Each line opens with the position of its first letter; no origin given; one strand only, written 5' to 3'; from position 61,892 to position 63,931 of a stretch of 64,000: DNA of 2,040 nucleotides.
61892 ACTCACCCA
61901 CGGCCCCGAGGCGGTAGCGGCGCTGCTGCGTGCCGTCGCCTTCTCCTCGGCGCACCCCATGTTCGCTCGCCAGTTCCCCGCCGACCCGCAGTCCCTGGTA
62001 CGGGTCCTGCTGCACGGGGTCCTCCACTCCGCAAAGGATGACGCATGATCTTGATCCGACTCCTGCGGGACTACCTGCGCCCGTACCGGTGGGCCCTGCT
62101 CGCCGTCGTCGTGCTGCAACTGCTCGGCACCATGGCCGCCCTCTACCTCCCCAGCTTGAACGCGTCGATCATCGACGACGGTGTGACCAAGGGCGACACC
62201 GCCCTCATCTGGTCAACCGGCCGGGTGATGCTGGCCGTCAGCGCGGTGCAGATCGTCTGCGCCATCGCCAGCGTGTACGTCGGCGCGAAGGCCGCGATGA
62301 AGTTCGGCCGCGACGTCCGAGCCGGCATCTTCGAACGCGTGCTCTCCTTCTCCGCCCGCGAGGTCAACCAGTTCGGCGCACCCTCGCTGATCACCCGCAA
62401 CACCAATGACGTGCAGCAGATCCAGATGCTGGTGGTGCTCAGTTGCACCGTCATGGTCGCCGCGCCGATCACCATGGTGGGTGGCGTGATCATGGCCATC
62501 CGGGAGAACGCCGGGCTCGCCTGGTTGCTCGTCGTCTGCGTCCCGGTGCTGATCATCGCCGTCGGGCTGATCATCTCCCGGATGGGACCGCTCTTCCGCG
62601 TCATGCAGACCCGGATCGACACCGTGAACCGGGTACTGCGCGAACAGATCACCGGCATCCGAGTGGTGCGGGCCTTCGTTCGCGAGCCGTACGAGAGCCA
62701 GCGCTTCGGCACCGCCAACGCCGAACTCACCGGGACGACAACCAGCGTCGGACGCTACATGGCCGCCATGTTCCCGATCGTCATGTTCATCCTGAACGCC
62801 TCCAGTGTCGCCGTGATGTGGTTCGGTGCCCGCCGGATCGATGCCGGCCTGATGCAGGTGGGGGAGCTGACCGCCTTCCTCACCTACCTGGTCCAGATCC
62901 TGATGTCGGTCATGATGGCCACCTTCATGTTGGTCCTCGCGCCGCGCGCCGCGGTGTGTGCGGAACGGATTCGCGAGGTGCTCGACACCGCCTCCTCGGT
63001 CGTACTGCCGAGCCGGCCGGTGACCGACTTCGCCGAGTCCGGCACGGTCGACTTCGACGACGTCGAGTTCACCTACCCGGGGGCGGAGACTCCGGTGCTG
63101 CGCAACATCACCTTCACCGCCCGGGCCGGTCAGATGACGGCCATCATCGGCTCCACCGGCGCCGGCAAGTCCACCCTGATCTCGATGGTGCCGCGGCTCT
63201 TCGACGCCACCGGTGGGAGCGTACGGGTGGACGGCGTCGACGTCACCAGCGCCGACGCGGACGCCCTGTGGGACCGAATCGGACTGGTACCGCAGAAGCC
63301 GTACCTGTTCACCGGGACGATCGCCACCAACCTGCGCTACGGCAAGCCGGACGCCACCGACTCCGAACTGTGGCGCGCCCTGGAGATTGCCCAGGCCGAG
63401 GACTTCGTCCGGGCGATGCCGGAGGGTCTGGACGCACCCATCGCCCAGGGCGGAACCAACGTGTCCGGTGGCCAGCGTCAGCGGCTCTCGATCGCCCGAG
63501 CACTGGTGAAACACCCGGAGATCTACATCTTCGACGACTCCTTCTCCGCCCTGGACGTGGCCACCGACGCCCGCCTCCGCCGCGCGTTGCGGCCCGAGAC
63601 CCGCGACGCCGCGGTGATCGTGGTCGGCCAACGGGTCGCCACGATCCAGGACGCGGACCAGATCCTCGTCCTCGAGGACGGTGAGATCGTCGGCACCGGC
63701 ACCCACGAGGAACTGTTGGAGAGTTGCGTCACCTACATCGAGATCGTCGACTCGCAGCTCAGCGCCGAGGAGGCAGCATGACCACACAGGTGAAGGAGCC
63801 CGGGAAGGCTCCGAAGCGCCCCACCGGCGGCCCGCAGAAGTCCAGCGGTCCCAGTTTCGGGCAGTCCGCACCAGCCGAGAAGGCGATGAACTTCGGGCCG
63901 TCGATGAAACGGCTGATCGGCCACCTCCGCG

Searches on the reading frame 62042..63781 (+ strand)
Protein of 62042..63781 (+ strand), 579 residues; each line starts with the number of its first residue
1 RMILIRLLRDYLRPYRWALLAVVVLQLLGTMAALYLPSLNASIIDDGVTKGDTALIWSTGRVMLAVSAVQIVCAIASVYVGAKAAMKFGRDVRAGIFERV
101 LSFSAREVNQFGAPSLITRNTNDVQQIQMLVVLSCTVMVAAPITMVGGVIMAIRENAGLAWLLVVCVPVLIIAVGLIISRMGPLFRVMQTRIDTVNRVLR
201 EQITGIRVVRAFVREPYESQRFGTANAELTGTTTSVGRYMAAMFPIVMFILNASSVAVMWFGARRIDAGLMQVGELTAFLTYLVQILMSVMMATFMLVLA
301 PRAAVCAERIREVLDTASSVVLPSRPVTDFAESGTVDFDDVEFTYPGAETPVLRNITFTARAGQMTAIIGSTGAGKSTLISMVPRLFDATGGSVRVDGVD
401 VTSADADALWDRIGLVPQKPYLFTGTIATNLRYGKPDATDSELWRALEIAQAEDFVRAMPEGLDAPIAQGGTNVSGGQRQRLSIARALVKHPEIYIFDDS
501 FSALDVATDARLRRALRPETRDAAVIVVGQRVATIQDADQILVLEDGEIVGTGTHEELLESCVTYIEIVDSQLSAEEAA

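Call 89: search_protein_families(library=ncbifam, proteins=[window:62042-63781:+], max_evalue=1e-20)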
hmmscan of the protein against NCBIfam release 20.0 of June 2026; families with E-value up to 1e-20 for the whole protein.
window:62042-63781:+ (579 aa): 55 families (the best 25 are shown)
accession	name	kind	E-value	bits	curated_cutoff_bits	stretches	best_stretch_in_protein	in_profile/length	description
TIGR02204.1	MsbA_rel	hypoth_equivalog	2.1e-116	389.9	780.4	1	4-572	5-575/576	ABC transporter, permease/ATP-binding protein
TIGR02203.1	MsbA_lipidA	equivalog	1.5e-105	353.8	602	1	8-568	5-565/572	lipid A export permease/ATP-binding protein MsbA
NF052233.1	CphA_assoc_ABC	equivalog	3e-99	333.4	880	1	3-575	171-746/766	cyanophycin metabolism-associated ABC transporter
TIGR00958.1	3a01208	subfamily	1.2e-93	314.7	874.6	1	3-568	148-710/711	antigen peptide transporter 2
NF045513.1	HepA_fam_ABC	equivalog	7.8e-86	288.8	725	1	55-560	94-597/610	heterocyst formation ABC transporter subunit HepA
NF010178.0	PRK13657.1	equivalog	4.4e-82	276.4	733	1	6-573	9-571/588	glucan ABC transporter ATP-binding protein/ permease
TIGR03375.1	type_I_sec_LssB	subfamily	2.6e-80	270.6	693.1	1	6-561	142-691/696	type I secretion system permease/ATPase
NF008055.0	PRK10789.1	equivalog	4.2e-80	269.8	845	1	12-570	12-569/590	SmdA family multidrug ABC transporter permease/ATP-binding protein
NF008381.0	PRK11176.1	equivalog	1.6e-78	264.5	867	1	7-573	15-580/582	lipid A ABC transporter ATP-binding protein/permease MsbA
TIGR01846.1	type_I_sec_HlyB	subfamily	3.2e-75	253.8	725.55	1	15-572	137-692/694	type I secretion system permease/ATPase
TIGR03797.1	NHLM_micro_ABC2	equivalog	3.9e-75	253.7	709.4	1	4-572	123-685/686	NHLP bacteriocin export ABC transporter permease/ATPase subunit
TIGR03796.1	NHLM_micro_ABC1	equivalog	1.4e-74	251.6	853.3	1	4-569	141-709/710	NHLP family bacteriocin export ABC transporter peptidase/permease/ATPase subunit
TIGR02857.1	CydD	equivalog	2.6e-71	241.2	435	1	17-544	3-529/529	thiol reductant ABC exporter subunit CydD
NF008056.1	PRK10790.1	equivalog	4.3e-69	233.6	746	1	5-577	12-580/584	SmdB family multidrug efflux ABC transporter permease/ATP-binding protein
NF008364.0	PRK11160.1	equivalog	1.7e-67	228.3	630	1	11-569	7-572/575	heme ABC transporter ATP-binding protein/permease CydC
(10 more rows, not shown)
